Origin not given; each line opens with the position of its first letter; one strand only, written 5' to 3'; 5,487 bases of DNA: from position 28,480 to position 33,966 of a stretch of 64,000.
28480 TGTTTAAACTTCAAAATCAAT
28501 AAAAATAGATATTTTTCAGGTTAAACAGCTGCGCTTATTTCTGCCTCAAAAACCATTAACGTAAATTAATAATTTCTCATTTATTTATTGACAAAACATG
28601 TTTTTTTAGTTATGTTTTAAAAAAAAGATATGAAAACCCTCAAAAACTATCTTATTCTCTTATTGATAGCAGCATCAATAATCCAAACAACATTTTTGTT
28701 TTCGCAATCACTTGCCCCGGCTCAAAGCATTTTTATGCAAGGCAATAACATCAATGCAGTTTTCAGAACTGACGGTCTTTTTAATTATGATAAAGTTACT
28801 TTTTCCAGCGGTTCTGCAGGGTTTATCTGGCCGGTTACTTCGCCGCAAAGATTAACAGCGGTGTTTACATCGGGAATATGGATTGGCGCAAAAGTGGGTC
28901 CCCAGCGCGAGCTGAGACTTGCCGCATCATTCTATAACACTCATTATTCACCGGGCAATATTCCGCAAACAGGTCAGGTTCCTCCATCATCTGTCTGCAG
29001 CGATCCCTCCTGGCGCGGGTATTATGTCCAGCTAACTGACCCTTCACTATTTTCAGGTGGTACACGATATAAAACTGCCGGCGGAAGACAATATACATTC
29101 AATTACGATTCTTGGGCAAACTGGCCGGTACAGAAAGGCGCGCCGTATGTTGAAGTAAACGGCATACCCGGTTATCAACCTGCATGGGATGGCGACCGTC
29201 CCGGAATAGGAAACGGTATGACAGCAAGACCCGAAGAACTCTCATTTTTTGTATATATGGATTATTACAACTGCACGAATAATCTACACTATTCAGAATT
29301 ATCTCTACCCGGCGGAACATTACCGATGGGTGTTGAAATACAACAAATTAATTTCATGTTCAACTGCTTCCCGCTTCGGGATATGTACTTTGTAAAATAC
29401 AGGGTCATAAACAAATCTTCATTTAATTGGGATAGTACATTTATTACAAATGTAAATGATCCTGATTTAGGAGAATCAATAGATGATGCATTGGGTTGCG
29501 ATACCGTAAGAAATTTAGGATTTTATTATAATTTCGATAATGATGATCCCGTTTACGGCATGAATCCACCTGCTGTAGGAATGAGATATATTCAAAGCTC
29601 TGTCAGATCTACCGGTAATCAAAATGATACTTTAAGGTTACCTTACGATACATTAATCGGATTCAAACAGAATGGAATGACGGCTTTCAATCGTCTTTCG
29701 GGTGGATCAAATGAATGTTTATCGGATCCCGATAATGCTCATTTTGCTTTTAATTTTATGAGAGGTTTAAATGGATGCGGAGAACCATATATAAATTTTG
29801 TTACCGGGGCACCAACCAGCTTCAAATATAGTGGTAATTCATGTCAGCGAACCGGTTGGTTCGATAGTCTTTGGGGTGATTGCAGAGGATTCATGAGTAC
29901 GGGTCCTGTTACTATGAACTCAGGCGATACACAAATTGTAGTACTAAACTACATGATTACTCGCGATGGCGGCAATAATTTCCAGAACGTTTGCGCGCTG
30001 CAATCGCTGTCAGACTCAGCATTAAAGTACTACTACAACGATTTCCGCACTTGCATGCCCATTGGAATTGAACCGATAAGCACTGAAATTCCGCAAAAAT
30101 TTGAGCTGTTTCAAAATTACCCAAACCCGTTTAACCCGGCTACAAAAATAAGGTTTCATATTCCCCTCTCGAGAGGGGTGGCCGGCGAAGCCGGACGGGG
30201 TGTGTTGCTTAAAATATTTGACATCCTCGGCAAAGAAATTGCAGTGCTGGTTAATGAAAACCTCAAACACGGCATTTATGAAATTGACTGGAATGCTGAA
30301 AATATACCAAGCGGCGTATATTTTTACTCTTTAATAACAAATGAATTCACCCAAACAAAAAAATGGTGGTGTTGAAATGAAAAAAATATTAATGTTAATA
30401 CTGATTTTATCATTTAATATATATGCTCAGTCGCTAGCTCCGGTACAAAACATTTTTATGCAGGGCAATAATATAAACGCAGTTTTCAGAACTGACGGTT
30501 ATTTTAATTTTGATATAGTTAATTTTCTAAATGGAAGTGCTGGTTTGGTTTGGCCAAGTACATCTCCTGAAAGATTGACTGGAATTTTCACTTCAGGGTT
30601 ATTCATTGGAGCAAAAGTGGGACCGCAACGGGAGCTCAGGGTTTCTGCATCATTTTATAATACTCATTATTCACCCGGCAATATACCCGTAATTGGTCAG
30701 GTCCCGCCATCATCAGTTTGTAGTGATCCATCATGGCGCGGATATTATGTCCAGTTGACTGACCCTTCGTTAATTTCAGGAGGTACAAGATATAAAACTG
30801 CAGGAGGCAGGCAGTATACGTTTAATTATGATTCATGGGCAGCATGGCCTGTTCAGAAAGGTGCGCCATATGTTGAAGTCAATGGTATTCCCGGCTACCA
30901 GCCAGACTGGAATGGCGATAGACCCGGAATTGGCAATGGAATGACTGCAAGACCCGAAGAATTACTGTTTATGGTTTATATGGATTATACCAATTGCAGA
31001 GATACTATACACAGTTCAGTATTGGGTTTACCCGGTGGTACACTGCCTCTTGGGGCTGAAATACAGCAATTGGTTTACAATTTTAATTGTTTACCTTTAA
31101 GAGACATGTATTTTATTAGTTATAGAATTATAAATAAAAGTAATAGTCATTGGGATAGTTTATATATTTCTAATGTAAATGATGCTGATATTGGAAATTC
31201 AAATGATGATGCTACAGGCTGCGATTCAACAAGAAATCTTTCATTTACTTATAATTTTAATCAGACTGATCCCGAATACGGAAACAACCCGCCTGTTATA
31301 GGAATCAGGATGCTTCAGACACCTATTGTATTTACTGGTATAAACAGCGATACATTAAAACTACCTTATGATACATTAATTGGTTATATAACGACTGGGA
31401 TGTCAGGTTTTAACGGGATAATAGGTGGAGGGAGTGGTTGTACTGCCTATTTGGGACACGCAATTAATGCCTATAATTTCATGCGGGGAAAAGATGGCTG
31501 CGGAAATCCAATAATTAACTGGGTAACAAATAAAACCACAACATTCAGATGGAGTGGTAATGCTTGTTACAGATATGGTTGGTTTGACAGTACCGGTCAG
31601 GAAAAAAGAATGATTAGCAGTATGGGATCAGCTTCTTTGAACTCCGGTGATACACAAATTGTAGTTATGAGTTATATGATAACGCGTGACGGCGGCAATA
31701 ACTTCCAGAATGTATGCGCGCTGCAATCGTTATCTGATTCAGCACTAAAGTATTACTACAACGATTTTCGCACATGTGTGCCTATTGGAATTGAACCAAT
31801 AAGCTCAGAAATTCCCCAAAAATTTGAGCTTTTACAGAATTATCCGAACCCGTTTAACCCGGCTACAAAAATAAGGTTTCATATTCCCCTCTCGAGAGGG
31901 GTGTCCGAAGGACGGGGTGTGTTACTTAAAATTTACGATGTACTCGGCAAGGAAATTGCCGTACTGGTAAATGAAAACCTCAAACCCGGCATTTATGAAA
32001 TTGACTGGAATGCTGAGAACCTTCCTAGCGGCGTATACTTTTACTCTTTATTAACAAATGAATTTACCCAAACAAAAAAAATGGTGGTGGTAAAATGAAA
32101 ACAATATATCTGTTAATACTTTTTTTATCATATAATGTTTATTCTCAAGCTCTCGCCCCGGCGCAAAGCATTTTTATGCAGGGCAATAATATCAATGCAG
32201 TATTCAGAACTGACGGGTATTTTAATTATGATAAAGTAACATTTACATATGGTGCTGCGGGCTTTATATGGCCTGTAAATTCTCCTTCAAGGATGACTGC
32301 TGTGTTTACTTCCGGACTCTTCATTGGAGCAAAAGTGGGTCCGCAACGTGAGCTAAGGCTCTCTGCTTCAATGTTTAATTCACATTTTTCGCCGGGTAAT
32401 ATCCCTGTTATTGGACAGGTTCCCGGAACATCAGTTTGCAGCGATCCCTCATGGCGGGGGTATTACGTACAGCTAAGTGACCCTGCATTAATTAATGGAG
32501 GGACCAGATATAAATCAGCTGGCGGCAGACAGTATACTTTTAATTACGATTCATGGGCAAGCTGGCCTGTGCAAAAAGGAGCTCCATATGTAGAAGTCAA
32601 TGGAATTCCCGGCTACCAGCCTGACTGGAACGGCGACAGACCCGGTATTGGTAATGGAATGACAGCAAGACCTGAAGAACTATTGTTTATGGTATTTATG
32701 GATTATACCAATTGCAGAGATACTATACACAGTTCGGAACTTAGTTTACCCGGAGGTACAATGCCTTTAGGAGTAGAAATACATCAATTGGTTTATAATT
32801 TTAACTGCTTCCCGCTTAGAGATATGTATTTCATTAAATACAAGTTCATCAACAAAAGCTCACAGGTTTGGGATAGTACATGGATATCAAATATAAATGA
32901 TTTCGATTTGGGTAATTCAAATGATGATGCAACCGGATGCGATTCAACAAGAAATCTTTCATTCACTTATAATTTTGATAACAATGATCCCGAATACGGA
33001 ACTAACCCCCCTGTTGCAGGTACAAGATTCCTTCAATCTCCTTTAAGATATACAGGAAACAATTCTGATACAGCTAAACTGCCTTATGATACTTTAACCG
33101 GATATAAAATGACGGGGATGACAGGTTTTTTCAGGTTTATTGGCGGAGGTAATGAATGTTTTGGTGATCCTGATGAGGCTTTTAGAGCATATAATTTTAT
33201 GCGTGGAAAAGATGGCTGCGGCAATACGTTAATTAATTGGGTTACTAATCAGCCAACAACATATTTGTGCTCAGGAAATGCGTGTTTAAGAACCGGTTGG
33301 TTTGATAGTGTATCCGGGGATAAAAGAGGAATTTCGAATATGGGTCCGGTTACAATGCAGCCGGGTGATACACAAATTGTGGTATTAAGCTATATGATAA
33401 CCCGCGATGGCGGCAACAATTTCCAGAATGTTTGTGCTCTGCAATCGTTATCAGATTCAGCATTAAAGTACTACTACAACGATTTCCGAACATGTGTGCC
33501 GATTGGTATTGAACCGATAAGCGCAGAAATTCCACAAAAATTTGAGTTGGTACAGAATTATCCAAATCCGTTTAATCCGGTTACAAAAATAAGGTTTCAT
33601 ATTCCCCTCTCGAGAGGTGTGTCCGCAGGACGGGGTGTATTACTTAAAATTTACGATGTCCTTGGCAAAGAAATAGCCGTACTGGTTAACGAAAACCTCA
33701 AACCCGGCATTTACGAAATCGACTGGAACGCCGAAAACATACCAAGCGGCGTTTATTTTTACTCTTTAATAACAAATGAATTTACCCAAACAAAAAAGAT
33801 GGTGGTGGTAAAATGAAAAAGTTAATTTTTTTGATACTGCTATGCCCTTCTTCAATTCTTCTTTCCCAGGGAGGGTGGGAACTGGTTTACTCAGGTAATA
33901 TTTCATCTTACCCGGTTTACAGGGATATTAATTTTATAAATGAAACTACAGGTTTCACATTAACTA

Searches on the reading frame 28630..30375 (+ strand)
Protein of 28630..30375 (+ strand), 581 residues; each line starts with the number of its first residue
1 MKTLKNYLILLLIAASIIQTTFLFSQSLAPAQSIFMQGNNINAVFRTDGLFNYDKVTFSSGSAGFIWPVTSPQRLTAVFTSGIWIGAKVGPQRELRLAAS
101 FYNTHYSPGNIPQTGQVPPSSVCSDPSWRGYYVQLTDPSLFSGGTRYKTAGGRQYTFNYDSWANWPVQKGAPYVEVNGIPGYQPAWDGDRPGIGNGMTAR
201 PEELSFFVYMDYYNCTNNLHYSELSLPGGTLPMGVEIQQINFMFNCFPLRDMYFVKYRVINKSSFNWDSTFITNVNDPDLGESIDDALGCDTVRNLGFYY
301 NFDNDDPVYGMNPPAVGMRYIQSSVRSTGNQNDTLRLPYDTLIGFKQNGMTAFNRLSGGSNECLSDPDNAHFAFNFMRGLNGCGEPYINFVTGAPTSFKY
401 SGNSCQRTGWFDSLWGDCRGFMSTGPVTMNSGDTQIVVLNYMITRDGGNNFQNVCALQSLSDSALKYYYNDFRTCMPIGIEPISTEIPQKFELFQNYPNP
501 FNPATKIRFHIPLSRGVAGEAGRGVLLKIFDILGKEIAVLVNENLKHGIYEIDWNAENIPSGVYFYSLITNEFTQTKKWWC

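Call 10: search_protein_families(library=pfam, proteins=[window:28630-30375:+], max_evalue=0.01)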
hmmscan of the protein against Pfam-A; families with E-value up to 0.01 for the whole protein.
window:28630-30375:+ (581 aa): 1 family
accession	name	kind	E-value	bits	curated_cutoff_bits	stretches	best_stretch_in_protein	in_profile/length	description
PF18962.6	Por_Secre_tail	-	9.6e-07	29.4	27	1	497-578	2-72/75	Secretion system C-terminal sorting domain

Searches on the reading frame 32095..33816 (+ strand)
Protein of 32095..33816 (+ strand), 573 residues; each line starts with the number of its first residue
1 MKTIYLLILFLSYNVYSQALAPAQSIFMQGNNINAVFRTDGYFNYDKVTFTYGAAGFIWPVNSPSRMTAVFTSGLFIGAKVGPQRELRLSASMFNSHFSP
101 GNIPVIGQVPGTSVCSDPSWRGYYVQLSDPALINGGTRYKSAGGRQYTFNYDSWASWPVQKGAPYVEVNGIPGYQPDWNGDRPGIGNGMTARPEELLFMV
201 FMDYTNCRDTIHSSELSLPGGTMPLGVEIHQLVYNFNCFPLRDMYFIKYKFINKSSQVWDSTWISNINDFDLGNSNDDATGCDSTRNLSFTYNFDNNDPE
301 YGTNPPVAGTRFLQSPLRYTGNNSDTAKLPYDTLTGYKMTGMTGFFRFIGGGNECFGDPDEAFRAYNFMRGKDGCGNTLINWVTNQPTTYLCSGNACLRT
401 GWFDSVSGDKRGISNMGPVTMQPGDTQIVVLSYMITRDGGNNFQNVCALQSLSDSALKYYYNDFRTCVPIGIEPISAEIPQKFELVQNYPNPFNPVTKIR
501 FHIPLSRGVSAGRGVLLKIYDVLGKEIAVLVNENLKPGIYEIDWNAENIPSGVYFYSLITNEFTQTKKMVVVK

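Call 10: search_protein_families(library=pfam, proteins=[window:32095-33816:+], max_evalue=0.01)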
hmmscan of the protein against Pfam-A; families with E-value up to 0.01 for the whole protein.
window:32095-33816:+ (573 aa): 1 family
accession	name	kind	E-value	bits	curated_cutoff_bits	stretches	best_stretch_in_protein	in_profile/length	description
PF18962.6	Por_Secre_tail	-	3.5e-08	34.1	27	1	489-571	2-75/75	Secretion system C-terminal sorting domain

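Call 11: search_protein_families(library=ncbifam, proteins=[window:32095-33816:+], max_evalue=0.01)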
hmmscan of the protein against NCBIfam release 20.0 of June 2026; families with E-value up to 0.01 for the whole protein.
window:32095-33816:+ (573 aa): 4 families
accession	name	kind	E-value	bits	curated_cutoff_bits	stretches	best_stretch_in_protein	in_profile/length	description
TIGR04183.1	Por_Secre_tail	domain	1.3e-10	41.1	23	1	489-571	2-71/72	T9SS type A sorting domain-containing protein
NF052323.1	T9SSA_dep_M6i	equivalog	4.5e-05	21.6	600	1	486-572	958-1037/1043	T9SS-dependent M6-like inactivated metalloprotease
NF038113.1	T9SSA_dep_M36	equivalog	0.0015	16.8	885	1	484-571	791-868/869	T9SS-dependent M36 family metallopeptidase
NF033707.1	T9SS_sortase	equivalog_domain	0.0016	16.2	420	1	483-562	996-1079/1095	type IX secretion system sortase PorU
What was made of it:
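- On T9SS type A C-terminal sorting domain (TIGR04183 / PF18962): All matches end at the last residues (calls 10, 11).
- PF18962 and TIGR04183 score above their thresholds (calls 10, 11).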

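Call 15: find_related_loci(query=window:32095-33816:+, collection=genome_contigs, flank=10000)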
Query window:32095-33816:+ (573 aa) in genome_contigs; peptide patterns used: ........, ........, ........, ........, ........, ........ (x = any residue, [..] = any of these).
92 stretches matched a pattern; 51 encode a relative of the query (tblastn E <= 1e-3); 46 distinct loci.
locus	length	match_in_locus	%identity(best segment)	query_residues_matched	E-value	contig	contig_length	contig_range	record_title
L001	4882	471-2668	79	1-573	0e+0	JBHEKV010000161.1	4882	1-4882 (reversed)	MAG: Ignavibacteria bacterium isolate bin.560 k141_3527606, whole genome shotgun sequence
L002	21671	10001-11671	80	17-573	0e+0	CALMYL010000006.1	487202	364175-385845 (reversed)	MAG TPA_asm: uncultured Ignavibacteria bacterium isolate SRR2107182_bin.96_CONCOCT_v1.1_MAG genome assembly, contig: ERZ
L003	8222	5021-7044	79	1-573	0e+0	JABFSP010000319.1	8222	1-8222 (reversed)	MAG: Ignavibacteria bacterium isolate WB-IL-15 seq_4768, whole genome shotgun sequence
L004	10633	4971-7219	77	1-573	0e+0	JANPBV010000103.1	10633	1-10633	MAG: Ignavibacteria bacterium isolate VAR_78_metabat_615 VAR_78_k141_1854428, whole genome shotgun sequence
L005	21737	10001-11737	77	1-573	0e+0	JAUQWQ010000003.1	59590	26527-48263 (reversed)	MAG: Ignavibacteria bacterium isolate BIN7 contig_4426, whole genome shotgun sequence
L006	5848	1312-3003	76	4-564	0e+0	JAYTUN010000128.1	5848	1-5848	MAG: Ignavibacteria bacterium isolate GFS_5551 GFS_5551_127, whole genome shotgun sequence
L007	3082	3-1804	75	1-573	0e+0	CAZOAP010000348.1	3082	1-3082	MAG TPA_asm: uncultured Ignavibacteriales bacterium isolate binchicken_co322_93 genome assembly, contig: NODE_31427_leng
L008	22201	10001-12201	84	4-573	0e+0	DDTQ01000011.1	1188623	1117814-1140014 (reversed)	MAG TPA_asm: Ignavibacteria bacterium UBA2360 UBA2360_contig_101, whole genome shotgun sequence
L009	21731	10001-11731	72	1-573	0e+0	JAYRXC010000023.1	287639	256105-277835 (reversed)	MAG: Ignavibacteria bacterium isolate EBPR_ori4bin.22 k141_118129, whole genome shotgun sequence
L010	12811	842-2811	74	1-573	0e+0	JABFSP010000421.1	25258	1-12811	MAG: Ignavibacteria bacterium isolate WB-IL-15 seq_860, whole genome shotgun sequence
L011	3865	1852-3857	72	1-573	0e+0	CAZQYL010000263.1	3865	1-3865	MAG TPA_asm: uncultured Ignavibacteriales bacterium isolate SRP107338_co1_91 genome assembly, contig: NODE_36586_length_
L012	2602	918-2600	73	1-561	0e+0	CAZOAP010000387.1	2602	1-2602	MAG TPA_asm: uncultured Ignavibacteriales bacterium isolate binchicken_co322_93 genome assembly, contig: NODE_38979_leng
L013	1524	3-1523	79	21-533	0e+0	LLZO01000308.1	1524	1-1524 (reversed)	MAG: Chlorobi bacterium OLB5 UZ05_CHB002CONTIG000308, whole genome shotgun sequence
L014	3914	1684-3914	76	15-573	0e+0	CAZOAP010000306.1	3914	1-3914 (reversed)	MAG TPA_asm: uncultured Ignavibacteriales bacterium isolate binchicken_co322_93 genome assembly, contig: NODE_23362_leng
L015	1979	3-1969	77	15-573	0e+0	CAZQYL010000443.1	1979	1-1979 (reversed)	MAG TPA_asm: uncultured Ignavibacteriales bacterium isolate SRP107338_co1_91 genome assembly, contig: NODE_106294_length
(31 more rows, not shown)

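Call 32: search_solved_structures(query=window:32095-33816:+, max_evalue=1)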
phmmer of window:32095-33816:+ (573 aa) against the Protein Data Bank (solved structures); distinct sequences matched with E-value up to 1: 1.
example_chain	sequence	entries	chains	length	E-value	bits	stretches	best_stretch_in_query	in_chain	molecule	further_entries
9n9j_N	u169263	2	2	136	0.66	11.5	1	4-76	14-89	Dolichyl-diphosphooligosaccharide--protein glycosyltransferase subunit KCP2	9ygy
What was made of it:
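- Tried and rejected: There is no Pfam, NCBIfam or PDB sequence match (calls 10, 11, 32).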

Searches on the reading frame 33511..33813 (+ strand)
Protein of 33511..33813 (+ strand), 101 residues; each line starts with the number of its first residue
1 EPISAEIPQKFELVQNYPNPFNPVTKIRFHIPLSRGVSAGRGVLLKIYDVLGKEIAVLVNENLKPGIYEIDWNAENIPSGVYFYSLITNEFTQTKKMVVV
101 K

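Call 62: predict_structure(alignment_id=A2)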
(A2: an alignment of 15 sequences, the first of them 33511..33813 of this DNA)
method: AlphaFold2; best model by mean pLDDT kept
length: 101 residues; sequences in the alignment: 15
mean_pLDDT: 87.7   pTM: 0.77
mean pLDDT of the five models: 87.7, 80.5, 79.9, 78.5, 77.1
residues with pLDDT >= 90: 55; 70-90: 40; 50-70: 6; < 50: 0
segments of 3 or more residues with pLDDT < 50: none
pLDDT, mean of each block of 10 residues (from residue 1): 83 80 89 72 93 95 92 92 92 91 78
secondary structure, 60 per line:
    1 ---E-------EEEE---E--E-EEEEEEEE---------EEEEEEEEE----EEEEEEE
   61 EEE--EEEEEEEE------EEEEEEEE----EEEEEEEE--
elements in order: E12-15 E24-31 E41-49 E54-63 E66-73 E80-87 E92-99

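Call 64: fold_search(model_id=the predicted structure, library=pdb)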
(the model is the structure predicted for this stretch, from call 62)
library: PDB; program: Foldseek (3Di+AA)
matches with E <= 10: 1624; with E <= 0.001: 0
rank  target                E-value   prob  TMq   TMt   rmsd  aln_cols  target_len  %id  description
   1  2p9r_B                1.8e-03  1.00  0.62  0.65   4.3       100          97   15  Human alpha2-macroglogulin is composed of multiple domains, as predicted by homology with complement component C3 (released 2007-08-21)
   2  5m11                  2.8e-03  1.00  0.56  0.09   3.6        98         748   18  Structural and functional probing of PorZ, an essential bacterial surface component of the type-IX secretion system of h (released 2016-11-09)
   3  8qb1_A                3.3e-03  1.00  0.47  0.52   6.2        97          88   18  C-terminal domain of mirolase from Tannerella forsythia (released 2024-02-28)
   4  2xwx_A                3.5e-03  1.00  0.64  0.20   6.0       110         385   12  Vibrio cholerae colonization factor GbpA crystal structure (released 2011-11-16)
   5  7ptp_A                4.6e-03  1.00  0.64  0.10   5.4       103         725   16  In-situ structure of pentameric S-layer protein (released 2021-12-15)
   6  4g5a_A                4.8e-03  1.00  0.55  0.56   5.1        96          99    9  Crystal structure of a putative member of duf 3244 protein family (BT_1867) from Bacteroides thetaiotaomicron VPI-5482 (released 2012-09-19)
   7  5b71_E                6.3e-03  1.00  0.60  0.64   3.7        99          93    8  Crystal structure of complement C5 in complex with SKY59 (released 2017-05-03)
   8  2p9r_A                7.0e-03  1.00  0.63  0.63   4.2        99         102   15  Human alpha2-macroglogulin is composed of multiple domains, as predicted by homology with complement component C3 (released 2007-08-21)
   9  6oe6_A                8.3e-03  1.00  0.59  0.49   3.5        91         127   16  Structure of a Uncharacterized protein from Leptospira interrogans serogroup Icterohaemorrhagiae serovar Copenhageni ( (released 2019-04-17)
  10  3sd2                  9.2e-03  1.00  0.57  0.65   9.1       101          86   12  Crystal structure of a putative member of duf3244 protein family (BT_3571) from Bacteroides thetaiotaomicron vpi-5482 at (released 2011-06-29)
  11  8r0a_B                1.0e-02  1.00  0.55  0.04   4.7       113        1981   13  Cryo-EM structure of the cross-exon pre-B+5'ss complex (released 2024-05-22)
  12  7os2_B                1.1e-02  1.00  0.56  0.04   5.7       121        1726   15  Cryo-EM structure of Brr2 in complex with Jab1/MPN and C9ORF78 (released 2022-02-23)
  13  8bc8_B                1.1e-02  1.00  0.61  0.05   4.0       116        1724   16  Human Brr2 Helicase Region in complex with C-tail deleted Jab1 and compound 18 (released 2023-03-08)
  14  6oe6_B                1.2e-02  1.00  0.60  0.56   3.4        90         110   17  Structure of a Uncharacterized protein from Leptospira interrogans serogroup Icterohaemorrhagiae serovar Copenhageni ( (released 2019-04-17)
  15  3jcr_C                1.2e-02  1.00  0.57  0.04   5.7       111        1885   14  3D structure determination of the human*U4/U6.U5* tri-snRNP complex (released 2016-03-09)
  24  8qb1_C                2.2e-02  1.00  0.45  0.52   6.1        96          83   16  C-terminal domain of mirolase from Tannerella forsythia (released 2024-02-28)
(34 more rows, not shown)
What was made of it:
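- PorZ and the mirolase CTD are among the top PDB matches (calls 62, 64).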
